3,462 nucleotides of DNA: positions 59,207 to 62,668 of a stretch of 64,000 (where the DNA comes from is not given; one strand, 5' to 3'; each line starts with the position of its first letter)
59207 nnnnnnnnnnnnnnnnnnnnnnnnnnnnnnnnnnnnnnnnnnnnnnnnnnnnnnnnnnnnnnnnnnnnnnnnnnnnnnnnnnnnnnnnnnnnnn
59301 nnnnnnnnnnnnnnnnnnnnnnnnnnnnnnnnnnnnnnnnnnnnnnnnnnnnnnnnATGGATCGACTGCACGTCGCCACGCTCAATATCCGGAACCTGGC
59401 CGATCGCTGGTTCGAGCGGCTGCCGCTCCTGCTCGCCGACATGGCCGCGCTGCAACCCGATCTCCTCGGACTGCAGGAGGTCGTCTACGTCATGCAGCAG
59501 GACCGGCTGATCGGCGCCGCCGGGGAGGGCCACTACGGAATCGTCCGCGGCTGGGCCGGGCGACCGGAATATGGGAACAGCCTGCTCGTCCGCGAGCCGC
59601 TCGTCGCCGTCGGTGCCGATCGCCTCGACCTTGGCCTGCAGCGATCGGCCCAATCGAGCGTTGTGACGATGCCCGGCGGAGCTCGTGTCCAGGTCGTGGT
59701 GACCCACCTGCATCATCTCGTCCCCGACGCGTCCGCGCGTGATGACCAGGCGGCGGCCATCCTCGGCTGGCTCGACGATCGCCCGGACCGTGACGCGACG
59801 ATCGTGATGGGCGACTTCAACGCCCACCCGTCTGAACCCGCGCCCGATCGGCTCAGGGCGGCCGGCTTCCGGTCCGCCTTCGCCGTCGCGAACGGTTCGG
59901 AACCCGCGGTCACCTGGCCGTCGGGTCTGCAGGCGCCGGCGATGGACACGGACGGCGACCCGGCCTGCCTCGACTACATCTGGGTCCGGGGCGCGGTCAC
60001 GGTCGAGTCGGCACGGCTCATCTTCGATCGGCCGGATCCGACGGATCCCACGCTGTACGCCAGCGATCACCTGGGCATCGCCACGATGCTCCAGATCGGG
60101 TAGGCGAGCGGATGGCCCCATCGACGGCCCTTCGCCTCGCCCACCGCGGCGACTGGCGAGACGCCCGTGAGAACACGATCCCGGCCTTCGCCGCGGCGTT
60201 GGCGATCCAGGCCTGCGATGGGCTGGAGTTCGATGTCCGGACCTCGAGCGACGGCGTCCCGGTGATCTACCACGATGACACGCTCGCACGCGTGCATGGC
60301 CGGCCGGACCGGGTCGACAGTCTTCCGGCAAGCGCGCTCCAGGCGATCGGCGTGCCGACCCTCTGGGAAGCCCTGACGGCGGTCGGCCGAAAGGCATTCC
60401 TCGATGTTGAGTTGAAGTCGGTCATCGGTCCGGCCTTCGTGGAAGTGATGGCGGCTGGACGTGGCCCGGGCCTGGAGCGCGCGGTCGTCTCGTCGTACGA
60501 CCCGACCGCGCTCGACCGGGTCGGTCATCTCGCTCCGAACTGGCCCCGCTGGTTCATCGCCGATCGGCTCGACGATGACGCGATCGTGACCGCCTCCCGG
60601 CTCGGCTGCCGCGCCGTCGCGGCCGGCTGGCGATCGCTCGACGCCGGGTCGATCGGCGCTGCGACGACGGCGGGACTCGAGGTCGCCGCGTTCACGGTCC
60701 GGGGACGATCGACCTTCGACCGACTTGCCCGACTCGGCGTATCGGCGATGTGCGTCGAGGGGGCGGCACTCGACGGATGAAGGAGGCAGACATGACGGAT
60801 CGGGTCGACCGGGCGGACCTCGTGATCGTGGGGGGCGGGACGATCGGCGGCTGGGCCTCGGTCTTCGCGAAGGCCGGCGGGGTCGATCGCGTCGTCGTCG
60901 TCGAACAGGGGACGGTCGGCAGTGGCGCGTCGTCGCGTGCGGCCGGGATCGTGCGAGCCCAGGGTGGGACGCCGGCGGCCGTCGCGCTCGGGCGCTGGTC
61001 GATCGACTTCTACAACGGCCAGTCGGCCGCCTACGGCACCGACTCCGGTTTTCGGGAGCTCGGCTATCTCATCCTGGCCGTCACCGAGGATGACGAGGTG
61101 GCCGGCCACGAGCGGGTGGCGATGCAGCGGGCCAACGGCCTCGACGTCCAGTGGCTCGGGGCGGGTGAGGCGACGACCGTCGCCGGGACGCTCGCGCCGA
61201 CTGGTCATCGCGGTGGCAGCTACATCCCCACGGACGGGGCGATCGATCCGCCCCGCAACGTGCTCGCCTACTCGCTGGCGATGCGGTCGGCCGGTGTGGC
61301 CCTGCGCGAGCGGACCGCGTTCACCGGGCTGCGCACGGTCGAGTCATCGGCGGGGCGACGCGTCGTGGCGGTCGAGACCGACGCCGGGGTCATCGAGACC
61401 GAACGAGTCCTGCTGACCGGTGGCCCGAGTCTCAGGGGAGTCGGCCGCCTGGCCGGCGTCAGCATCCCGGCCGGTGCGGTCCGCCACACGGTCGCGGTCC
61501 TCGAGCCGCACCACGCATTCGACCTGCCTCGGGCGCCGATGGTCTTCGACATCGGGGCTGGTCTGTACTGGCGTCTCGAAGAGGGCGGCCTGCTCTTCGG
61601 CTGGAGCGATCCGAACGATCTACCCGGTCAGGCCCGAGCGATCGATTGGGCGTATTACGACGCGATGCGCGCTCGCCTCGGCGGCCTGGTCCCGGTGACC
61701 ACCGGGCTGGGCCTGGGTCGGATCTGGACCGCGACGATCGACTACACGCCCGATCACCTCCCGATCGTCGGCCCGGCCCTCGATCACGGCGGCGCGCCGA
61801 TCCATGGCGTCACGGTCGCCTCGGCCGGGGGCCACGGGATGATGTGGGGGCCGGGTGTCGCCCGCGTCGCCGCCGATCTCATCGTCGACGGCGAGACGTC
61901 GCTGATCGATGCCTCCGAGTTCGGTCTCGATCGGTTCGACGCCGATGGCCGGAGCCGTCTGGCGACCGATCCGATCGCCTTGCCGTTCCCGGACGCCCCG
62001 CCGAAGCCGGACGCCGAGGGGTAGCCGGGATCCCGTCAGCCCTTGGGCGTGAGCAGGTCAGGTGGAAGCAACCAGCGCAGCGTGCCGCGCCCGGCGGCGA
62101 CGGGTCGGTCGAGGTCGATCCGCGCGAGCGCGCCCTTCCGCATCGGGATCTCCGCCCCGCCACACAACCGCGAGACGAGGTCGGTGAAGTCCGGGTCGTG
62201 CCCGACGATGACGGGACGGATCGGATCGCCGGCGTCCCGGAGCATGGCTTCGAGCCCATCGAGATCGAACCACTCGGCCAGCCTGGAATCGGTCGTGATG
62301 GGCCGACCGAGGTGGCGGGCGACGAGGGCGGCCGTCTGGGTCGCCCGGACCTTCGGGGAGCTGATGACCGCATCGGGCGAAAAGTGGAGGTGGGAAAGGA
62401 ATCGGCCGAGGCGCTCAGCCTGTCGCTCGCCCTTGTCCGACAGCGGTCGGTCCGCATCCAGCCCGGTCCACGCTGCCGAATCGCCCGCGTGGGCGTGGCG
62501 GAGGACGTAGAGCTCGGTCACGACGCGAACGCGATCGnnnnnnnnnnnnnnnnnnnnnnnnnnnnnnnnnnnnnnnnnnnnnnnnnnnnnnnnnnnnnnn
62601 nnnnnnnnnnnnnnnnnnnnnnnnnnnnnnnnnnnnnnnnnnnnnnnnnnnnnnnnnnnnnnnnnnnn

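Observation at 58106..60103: Histidine kinase with a frame-shifted C-terminus and a translationally coupled EEP phosphoesterase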

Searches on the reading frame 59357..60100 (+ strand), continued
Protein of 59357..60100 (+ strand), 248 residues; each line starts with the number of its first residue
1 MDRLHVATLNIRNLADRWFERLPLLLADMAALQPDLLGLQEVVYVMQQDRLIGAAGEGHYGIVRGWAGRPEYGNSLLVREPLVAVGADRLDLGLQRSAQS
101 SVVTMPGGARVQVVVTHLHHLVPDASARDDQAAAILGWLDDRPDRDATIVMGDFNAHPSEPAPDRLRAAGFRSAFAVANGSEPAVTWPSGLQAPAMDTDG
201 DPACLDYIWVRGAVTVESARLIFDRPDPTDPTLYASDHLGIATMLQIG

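Call 31: search_solved_structures(query=window:59357-60100:+, max_evalue=0.01, show_alignments=2)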
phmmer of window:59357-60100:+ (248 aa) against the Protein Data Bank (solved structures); distinct sequences matched with E-value up to 0.01: 3.
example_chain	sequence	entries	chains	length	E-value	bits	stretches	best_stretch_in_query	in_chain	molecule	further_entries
6bt1_A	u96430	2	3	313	5.3e-06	29.6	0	107-241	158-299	Nocturnin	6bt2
6mal_A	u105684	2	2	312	6.5e-06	29.3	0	107-241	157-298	Nocturnin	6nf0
3teb_A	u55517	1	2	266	0.00063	22.8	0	122-245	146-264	Endonuclease/exonuclease/phosphatase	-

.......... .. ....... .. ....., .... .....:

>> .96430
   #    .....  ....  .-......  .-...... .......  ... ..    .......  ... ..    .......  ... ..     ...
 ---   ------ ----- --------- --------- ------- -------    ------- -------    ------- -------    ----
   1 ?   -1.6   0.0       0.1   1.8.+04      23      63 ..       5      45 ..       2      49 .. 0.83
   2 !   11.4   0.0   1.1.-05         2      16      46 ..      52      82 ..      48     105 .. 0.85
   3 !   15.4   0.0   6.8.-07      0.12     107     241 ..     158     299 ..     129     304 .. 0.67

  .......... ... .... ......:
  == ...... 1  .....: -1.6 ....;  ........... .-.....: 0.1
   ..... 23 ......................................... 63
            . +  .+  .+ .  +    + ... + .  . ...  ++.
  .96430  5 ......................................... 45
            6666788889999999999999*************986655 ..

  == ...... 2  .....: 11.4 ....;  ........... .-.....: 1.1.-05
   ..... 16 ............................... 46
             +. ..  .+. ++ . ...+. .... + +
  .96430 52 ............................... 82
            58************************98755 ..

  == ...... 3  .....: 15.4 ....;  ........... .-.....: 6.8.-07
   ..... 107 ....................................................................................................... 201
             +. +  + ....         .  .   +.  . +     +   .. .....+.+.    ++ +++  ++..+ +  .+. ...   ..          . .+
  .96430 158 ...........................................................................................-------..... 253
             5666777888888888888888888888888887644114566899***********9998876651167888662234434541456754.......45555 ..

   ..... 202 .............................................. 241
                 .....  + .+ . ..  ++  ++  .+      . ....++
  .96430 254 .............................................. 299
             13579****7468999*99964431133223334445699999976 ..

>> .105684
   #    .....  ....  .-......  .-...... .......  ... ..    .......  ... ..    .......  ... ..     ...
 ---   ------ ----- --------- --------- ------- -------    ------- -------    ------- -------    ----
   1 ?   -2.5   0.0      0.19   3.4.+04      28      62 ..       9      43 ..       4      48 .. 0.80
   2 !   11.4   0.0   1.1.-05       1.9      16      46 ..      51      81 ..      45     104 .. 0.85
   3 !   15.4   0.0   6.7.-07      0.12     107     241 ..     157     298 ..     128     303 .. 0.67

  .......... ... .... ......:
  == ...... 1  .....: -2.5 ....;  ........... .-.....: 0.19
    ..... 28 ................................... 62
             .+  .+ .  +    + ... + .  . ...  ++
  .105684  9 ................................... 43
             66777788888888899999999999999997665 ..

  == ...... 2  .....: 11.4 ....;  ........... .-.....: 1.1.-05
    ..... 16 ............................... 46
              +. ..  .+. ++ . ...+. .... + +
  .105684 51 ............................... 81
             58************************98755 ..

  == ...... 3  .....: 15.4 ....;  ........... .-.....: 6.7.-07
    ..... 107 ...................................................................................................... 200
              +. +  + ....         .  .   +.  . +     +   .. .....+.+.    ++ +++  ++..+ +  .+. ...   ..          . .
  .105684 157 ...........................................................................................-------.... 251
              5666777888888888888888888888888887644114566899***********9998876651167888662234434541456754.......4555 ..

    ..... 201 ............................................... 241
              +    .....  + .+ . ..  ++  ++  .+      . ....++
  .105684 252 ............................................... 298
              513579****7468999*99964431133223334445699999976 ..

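Call 42: predict_structure(alignment_id=A1)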
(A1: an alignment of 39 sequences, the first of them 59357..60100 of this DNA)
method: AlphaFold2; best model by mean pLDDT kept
length: 248 residues; sequences in the alignment: 39
mean_pLDDT: 72.5   pTM: 0.79
mean pLDDT of the five models: 72.5, 72.2, 64.8, 64.4, 63.6
residues with pLDDT >= 90: 60; 70-90: 77; 50-70: 74; < 50: 37
segments of 3 or more residues with pLDDT < 50: 12-15, 186-203, 224-236
pLDDT, mean of each block of 10 residues (from residue 1): 83 52 59 67 61 63 54 70 85 86 90 82 77 92 85 74 91 92 59 40 71 93 52 52 89
secondary structure, 60 per line:
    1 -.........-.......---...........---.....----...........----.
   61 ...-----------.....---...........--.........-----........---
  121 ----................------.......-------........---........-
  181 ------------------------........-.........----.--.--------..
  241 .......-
elements in order: E2-10 H12-18 H22-32 E36-40 H45-55 E60-63 E75-79 E83-93 E96-104 E110-117 H125-140 E147-153 H161-168 H174-179 E205-212 E214-222 E239-247

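Call 44: fold_search(model_id=the predicted structure, library=pdb)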
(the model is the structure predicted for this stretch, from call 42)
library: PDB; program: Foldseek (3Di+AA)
matches with E <= 10: 1061; with E <= 0.001: 186
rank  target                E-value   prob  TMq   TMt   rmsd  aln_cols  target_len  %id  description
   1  4gz2_B                2.8e-15  1.00  0.76  0.77   4.4       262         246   19  Mus Musculus Tdp2 excluded ssDNA complex (released 2012-10-31)
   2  4gyz_C                5.0e-15  1.00  0.76  0.76   4.4       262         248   19  Mus Musculus Tdp2 Bound to dAMP and Mg2+ (released 2012-10-31)
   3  4gz1_A                5.3e-15  1.00  0.76  0.74   4.5       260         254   20  Mus Musculus Tdp2 reaction product (5'-phosphorylated DNA)-Mg2+ complex at 1.5 Angstroms resolution (released 2012-10-31)
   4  5inn_A                8.1e-15  1.00  0.73  0.75   4.5       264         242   18  Mouse Tdp2 D358N protein, apo state with increased disorder amongst variable DNA-binding grasp conformations (released 2016-04-27)
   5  4gyz_B                9.6e-15  1.00  0.75  0.75   4.6       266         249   19  Mus Musculus Tdp2 Bound to dAMP and Mg2+ (released 2012-10-31)
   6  4gyz_D                1.0e-14  1.00  0.71  0.74   5.9       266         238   20  Mus Musculus Tdp2 Bound to dAMP and Mg2+ (released 2012-10-31)
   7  4puq_A                1.1e-14  1.00  0.75  0.73   4.5       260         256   20  Mus Musculus Tdp2 reaction product complex with 5'-phosphorylated RNA/DNA, glycerol, and Mg2+ (released 2014-05-14)
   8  5inm_B                1.2e-14  1.00  0.73  0.77   4.6       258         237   20  Mouse Tdp2 protein, apo state with variable DNA-binding grasp conformations (released 2016-04-27)
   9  5ink_A                1.2e-14  1.00  0.74  0.73   4.5       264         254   19  Mouse Tdp2 reaction product (5'-phosphorylated DNA)-abasic/THF-Mg2+ complex (released 2016-04-27)
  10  5inp_A                1.4e-14  1.00  0.75  0.73   4.5       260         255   20  Mouse Tdp2 reaction product (5'-phosphorylated DNA)-Mn2+ complex (released 2016-04-27)
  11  4gyz_E                1.5e-14  1.00  0.76  0.76   4.4       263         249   20  Mus Musculus Tdp2 Bound to dAMP and Mg2+ (released 2012-10-31)
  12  5j3z_B                1.6e-14  1.00  0.75  0.75   4.7       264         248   19  Crystal structure of m2hTDP2-CAT in complex with a small molecule inhibitor (released 2016-05-04)
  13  5tvq_A                1.7e-14  1.00  0.75  0.74   4.5       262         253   19  Mouse Tdp2 catalytic domain bound to SUMO2 (released 2017-09-27)
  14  5ht2_A                2.0e-14  1.00  0.75  0.73   4.5       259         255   20  Mouse Tdp2 reaction product (5'-phosphorylated DNA)-Mg2+ complex with 1-N6-etheno-adenine (released 2016-04-27)
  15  5j3z_A                2.0e-14  1.00  0.72  0.72   5.3       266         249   20  Crystal structure of m2hTDP2-CAT in complex with a small molecule inhibitor (released 2016-05-04)
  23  3g6s                  2.8e-14  1.00  0.77  0.73   4.1       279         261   20  Crystal structure of the endonuclease/exonuclease/phosphatase (BVU_0621) from Bacteroides vulgatus. Northeast Structural (released 2009-02-17)
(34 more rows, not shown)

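Call 50: list_cluster_members(proteins=[window:58106-60100:+, window:59357-60100:+, window:60112-60777:+, window:55130-56899:+])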
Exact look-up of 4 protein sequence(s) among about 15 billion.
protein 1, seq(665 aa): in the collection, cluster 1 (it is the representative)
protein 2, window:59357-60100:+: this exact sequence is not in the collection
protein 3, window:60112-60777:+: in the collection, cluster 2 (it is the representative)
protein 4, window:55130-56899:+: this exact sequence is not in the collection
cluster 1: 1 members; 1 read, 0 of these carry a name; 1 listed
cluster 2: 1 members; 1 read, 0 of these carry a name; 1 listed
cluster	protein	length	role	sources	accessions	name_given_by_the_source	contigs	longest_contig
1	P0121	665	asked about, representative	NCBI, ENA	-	-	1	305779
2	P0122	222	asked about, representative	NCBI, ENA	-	-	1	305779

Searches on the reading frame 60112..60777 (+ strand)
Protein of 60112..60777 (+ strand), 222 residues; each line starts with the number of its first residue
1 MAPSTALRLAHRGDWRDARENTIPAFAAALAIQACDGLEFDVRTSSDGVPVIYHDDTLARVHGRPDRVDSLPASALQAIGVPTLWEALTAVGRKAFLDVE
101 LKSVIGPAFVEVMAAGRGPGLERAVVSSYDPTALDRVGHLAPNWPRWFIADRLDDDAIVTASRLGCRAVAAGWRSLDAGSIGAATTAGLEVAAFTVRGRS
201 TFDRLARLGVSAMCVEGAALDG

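Call 5: search_protein_families(library=pfam, proteins=[window:60112-60777:+], max_evalue=0.001)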
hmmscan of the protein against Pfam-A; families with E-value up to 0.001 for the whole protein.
window:60112-60777:+ (222 aa): 1 family
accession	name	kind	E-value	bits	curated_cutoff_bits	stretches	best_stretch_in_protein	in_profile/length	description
PF03009.23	GDPD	-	1.5e-23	84.6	23.6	1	11-215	1-239/244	Glycerophosphoryl diester phosphodiesterase family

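Call 6: search_protein_families(library=ncbifam, proteins=[window:60112-60777:+], max_evalue=0.001)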
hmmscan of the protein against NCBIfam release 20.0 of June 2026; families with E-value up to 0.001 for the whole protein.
window:60112-60777:+ (222 aa): 4 families
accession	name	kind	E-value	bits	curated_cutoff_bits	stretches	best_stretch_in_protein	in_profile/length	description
NF006989.0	PRK09454.1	equivalog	7.2e-23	81.2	264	2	124-216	147-239/251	glycerophosphodiester phosphodiesterase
NF041304.3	AvrBs2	equivalog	1.3e-05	23.3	1000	1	19-67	285-332/716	type III secretion system effector avirulence protein AvrBs2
NF053857.1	LysphglycPlipDStph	equivalog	0.00011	21.6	450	1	9-61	49-100/305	lysophosphatidylglycerol phospholipase D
NF008354.0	PRK11143.1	equivalog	0.00079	18.4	254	0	6-62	31-86/359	glycerophosphodiester phosphodiesterase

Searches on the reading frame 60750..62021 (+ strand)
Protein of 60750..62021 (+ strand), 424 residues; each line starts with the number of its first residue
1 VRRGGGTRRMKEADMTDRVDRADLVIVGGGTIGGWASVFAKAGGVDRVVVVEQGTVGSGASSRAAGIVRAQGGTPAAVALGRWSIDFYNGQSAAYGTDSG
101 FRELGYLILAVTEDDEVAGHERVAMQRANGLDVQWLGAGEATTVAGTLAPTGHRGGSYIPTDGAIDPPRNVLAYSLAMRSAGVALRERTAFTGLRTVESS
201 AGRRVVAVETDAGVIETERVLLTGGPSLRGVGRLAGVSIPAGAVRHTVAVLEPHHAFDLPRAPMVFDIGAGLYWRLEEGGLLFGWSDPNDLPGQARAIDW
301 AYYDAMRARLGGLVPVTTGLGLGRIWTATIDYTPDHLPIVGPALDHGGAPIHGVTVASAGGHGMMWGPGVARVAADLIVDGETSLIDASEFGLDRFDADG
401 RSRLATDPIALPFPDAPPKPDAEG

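Call 5: search_protein_families(library=pfam, proteins=[window:60750-62021:+], max_evalue=0.001)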
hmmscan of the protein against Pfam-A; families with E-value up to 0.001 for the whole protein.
window:60750-62021:+ (424 aa): 1 family
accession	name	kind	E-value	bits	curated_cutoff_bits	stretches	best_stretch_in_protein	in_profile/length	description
PF01266.30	DAO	-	2.8e-47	162.4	27.9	1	23-377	1-353/353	FAD dependent oxidoreductase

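Call 6: search_protein_families(library=ncbifam, proteins=[window:60750-62021:+], max_evalue=0.001)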
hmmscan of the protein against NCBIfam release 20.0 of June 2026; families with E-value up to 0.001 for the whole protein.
window:60750-62021:+ (424 aa): 12 families
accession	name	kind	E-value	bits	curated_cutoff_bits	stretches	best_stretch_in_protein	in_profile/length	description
TIGR01373.1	soxB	subfamily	1.3e-24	86.8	529.45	1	21-398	30-401/407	sarcosine oxidase subunit beta family protein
TIGR02352.1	thiamin_ThiO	equivalog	8.3e-20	71.2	250.8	1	25-239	2-218/351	glycine oxidase ThiO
NF008425.0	PRK11259.1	equivalog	4.6e-13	48.9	257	1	21-261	4-236/377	N-methyl-L-tryptophan oxidase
TIGR03364.1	HpnW_proposed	hypoth_equivalog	5.2e-13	48.8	285.1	1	23-226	2-195/365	TIGR03364 family FAD-dependent oxidoreductase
TIGR03329.1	Phn_aa_oxid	hypoth_equivalog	7.3e-07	28.3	632.8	1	19-222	22-231/460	putative aminophosphonate oxidoreductase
NF002480.1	PRK01747.1-1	equivalog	8.9e-07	27.7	540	1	14-344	241-566/645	bifunctional tRNA (5-methylaminomethyl-2-thiouridine)(34)-methyltransferase MnmC2/FAD-dependent 5-carboxymethylaminomethyl-2-thiouridine(34)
NF001933.0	PRK00711.1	subfamily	1e-06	28.1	383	1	78-226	109-255/429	D-amino acid dehydrogenase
NF050086.1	pipecolate_AmaA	exception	2.4e-05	23.2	600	0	14-71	18-74/425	L-pipecolate oxidase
TIGR03197.1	MnmC_Cterm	equivalog_domain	0.00015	21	174.2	0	25-196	3-175/400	FAD-dependent 5-carboxymethylaminomethyl-2-thiouridine(34) oxidoreductase MnmC1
NF005508.0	PRK07121.1-1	equivalog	0.00028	19.5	537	1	13-82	12-80/497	FAD-binding protein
NF005512.0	PRK07121.1-5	subfamily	0.0008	18.1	812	0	10-81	10-80/489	FAD-binding protein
NF005511.0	PRK07121.1-4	equivalog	0.0008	18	466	0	10-81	9-78/553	FAD-binding protein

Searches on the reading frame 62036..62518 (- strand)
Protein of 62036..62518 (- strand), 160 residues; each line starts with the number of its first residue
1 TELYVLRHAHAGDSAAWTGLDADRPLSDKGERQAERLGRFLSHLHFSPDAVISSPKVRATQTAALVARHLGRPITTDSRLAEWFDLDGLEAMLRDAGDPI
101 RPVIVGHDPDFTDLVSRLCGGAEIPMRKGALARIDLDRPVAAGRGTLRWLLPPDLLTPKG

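Call 5: search_protein_families(library=pfam, proteins=[window:62036-62518:-], max_evalue=0.001)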
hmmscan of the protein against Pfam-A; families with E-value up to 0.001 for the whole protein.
window:62036-62518:- (160 aa): 1 family
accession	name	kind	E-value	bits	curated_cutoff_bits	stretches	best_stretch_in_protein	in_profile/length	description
PF00300.27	His_Phos_1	-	7.4e-17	62.1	21.7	1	3-83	1-80/194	Histidine phosphatase superfamily (branch 1)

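Call 49: search_protein_families(library=ncbifam, proteins=[window:62036-62518:-], max_evalue=1e-10)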
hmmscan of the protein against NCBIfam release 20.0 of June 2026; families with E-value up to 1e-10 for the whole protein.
window:62036-62518:- (160 aa): 1 family
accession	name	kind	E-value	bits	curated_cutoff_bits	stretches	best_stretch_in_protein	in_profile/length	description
TIGR00249.1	sixA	equivalog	9e-18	64.6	74.5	1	2-153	2-154/154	phosphohistidine phosphatase SixA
